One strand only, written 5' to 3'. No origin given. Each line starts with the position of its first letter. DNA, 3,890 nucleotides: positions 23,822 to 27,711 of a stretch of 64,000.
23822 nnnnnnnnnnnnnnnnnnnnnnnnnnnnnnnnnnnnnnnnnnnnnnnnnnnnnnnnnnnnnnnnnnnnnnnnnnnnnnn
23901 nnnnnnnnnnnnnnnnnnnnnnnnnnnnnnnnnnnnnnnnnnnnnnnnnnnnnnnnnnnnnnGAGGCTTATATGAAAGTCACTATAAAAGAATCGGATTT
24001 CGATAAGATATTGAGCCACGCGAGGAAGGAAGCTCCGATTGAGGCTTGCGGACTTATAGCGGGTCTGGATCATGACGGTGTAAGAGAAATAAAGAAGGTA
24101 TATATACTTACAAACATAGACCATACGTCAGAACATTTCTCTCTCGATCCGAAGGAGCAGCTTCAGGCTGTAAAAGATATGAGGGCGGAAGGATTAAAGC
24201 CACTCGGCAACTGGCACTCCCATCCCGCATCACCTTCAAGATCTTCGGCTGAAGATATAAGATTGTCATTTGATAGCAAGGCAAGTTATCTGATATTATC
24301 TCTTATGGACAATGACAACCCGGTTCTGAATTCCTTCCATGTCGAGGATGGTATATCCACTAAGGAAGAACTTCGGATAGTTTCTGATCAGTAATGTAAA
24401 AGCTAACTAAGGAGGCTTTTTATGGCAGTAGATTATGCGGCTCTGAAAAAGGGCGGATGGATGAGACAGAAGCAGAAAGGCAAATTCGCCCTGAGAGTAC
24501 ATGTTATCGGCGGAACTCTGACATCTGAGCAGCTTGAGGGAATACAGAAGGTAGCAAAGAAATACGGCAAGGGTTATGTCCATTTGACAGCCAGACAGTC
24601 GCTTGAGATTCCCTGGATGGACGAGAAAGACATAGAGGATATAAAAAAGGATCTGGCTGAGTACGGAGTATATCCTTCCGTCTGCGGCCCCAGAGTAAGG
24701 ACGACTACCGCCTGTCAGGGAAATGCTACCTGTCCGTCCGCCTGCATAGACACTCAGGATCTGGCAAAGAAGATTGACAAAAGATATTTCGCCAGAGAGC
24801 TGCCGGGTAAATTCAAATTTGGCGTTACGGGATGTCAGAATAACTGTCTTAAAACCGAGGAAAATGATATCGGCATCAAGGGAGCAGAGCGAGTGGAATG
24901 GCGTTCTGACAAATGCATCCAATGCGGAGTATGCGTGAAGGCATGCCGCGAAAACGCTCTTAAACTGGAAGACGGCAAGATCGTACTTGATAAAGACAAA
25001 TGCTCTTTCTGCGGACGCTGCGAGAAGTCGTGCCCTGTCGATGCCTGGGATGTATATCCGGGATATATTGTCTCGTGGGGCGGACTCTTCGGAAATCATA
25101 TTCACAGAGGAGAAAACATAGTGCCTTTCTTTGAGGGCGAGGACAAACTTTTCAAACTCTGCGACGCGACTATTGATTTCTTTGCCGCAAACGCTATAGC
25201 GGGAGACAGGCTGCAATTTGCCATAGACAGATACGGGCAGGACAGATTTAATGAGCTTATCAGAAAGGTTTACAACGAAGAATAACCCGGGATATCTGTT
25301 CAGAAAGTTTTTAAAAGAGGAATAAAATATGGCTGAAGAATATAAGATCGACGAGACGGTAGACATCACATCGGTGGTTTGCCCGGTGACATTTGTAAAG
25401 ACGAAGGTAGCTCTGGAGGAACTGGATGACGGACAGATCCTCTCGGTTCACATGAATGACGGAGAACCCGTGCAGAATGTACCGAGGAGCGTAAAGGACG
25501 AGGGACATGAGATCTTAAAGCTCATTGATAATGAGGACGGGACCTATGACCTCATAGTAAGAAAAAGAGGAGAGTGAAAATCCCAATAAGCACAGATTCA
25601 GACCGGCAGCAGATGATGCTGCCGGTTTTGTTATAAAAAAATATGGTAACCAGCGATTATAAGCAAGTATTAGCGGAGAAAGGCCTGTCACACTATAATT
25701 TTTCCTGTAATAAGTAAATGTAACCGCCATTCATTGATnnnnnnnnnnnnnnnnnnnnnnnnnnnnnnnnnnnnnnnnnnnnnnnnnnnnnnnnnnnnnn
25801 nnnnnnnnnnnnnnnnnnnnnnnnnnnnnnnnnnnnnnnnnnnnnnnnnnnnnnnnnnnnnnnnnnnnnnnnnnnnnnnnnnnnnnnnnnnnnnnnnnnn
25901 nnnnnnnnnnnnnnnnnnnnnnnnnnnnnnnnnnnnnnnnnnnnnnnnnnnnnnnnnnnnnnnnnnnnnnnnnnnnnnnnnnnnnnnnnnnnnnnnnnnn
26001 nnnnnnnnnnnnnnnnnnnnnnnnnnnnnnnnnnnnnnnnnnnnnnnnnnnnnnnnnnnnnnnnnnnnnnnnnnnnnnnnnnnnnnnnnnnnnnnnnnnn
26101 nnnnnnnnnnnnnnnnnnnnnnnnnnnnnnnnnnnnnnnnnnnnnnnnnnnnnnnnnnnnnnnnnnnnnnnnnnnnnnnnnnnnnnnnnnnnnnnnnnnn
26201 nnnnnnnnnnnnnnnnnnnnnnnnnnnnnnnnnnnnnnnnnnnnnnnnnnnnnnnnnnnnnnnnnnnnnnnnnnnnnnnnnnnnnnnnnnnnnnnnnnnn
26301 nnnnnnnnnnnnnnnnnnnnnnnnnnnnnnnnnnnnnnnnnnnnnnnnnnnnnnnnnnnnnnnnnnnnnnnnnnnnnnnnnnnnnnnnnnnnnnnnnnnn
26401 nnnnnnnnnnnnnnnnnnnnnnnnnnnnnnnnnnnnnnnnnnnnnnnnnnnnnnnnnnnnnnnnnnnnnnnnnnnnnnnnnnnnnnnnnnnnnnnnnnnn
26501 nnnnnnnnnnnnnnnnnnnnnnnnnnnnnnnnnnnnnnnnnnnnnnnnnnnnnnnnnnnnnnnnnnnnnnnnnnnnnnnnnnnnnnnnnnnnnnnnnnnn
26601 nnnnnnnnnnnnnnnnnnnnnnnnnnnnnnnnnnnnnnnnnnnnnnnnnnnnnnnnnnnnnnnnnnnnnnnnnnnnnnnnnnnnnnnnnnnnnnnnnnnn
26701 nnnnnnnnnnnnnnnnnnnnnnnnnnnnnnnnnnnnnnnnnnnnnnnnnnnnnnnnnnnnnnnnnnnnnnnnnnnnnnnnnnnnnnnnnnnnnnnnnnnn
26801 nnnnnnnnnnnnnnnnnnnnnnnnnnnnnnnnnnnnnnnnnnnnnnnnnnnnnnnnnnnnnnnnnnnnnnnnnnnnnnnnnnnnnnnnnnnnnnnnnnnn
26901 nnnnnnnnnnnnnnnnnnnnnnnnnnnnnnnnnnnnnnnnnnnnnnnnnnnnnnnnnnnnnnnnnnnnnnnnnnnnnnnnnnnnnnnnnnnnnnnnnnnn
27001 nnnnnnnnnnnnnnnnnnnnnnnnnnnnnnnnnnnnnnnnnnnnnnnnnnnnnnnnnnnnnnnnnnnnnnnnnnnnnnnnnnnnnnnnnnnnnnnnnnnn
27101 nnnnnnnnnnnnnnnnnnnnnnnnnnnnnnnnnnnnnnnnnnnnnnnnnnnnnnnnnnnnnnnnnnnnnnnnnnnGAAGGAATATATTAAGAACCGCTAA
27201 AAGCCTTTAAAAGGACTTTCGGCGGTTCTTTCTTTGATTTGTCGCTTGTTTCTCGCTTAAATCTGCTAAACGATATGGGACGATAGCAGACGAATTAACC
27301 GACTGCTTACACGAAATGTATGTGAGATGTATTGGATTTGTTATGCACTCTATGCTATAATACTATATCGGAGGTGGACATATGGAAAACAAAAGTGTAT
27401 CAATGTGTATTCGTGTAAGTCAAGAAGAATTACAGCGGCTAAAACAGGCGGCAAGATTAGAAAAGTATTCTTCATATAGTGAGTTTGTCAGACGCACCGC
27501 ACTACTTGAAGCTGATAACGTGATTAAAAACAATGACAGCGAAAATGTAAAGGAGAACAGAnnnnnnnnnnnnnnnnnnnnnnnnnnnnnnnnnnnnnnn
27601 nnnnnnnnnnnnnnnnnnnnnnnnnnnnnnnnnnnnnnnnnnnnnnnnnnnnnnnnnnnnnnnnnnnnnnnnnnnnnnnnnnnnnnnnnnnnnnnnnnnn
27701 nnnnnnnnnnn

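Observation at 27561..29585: Single-polypeptide m5C methyltransferase-restriction endonuclease fusion of the HaeIII (GGCC) type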

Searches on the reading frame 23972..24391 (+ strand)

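Call 7: search_protein_families(library=pfam, proteins=[window:23972-24391:+], max_evalue=0.1)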
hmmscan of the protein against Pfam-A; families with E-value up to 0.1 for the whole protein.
window:23972-24391:+ (140 aa): 1 family
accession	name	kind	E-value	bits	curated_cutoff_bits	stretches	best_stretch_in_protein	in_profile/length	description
PF14464.11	Prok-JAB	-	1.7e-22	79.9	25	1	8-113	3-104/114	Prokaryotic homologs of the JAB domain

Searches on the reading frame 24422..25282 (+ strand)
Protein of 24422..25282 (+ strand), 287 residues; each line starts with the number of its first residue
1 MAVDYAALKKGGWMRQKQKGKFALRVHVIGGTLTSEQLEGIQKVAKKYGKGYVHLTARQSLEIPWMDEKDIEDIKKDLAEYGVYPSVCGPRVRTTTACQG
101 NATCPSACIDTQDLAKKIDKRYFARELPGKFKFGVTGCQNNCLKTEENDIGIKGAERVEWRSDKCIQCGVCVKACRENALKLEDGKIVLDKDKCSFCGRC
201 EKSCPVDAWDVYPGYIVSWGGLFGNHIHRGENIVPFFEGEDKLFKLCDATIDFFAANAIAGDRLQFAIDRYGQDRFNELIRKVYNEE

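Call 7: search_protein_families(library=pfam, proteins=[window:24422-25282:+], max_evalue=0.1)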
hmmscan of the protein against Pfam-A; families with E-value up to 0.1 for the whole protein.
window:24422-25282:+ (287 aa): 12 families
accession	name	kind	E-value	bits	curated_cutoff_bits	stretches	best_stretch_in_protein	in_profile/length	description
PF01077.27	NIR_SIR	-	8.4e-28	97.2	27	1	88-284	1-154/158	Nitrite and sulphite reductase 4Fe-4S domain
PF03460.22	NIR_SIR_ferr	-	3.4e-22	78.4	24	1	15-81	2-69/69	Nitrite/Sulfite reductase ferredoxin-like half domain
PF00037.32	Fer4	-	5.9e-13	48.5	21.1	2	187-208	1-22/24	4Fe-4S binding domain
PF12838.12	Fer4_7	-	1.3e-09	38.8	27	1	164-208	1-52/52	4Fe-4S dicluster domain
PF13237.11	Fer4_10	-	9.5e-09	35.5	25.5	1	186-206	1-21/53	4Fe-4S dicluster domain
PF14697.11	Fer4_21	-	2.3e-08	34.5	35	1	162-208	5-56/59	4Fe-4S dicluster domain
PF12837.12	Fer4_6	-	3.1e-08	33.6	25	2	158-180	2-24/24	4Fe-4S binding domain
PF13187.11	Fer4_9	-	9.9e-06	25.9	27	1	164-207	1-50/52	4Fe-4S dicluster domain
PF12797.12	Fer4_2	-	2.1e-05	24.7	24.5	2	158-175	3-20/22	4Fe-4S binding domain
PF12800.12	Fer4_4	-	0.0035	18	24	1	163-176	2-15/17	4Fe-4S binding domain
PF12798.12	Fer4_3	-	0.0062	17.7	27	1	194-208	1-15/15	4Fe-4S binding domain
PF13484.11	Fer4_16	-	0.019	16.1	30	1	164-194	1-29/66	4Fe-4S double cluster binding domain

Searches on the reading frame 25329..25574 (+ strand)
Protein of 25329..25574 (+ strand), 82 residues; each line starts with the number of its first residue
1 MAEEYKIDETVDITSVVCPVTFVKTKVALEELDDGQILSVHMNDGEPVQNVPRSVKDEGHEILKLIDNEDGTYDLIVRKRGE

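Call 7: search_protein_families(library=pfam, proteins=[window:25329-25574:+], max_evalue=0.1)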
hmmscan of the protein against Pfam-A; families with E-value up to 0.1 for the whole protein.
window:25329-25574:+ (82 aa): 2 families
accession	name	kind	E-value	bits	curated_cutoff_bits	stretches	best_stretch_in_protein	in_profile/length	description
PF01206.22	TusA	-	2.9e-19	69.1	28.6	1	9-79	1-70/70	Sulfurtransferase TusA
PF00364.28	Biotin_lipoyl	-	0.04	14.2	22.1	1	9-49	25-65/73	Biotin-requiring enzyme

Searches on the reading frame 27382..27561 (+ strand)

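Call 7: search_protein_families(library=pfam, proteins=[window:27382-27561:+], max_evalue=0.1)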
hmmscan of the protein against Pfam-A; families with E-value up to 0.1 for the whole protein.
window:27382-27561:+ (60 aa): 5 families
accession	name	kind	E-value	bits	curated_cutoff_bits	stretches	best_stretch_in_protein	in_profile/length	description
PF08681.18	TacA1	-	1.8e-06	28.2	21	1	10-56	4-49/80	Antitoxin TacA 1-like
PF21983.2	NikA-like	-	5.6e-06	26.9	27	1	3-43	2-41/72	Mobilization protein NikA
PF18488.6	WYL_3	-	0.0055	17.5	25.3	1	10-37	34-61/63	WYL domain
PF01402.27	RHH_1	-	0.014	15.8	20.5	1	10-40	4-33/39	Ribbon-helix-helix protein, copG family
PF19807.5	DUF6290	-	0.021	15.4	27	1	8-41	4-36/72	Family of unknown function (DUF6290)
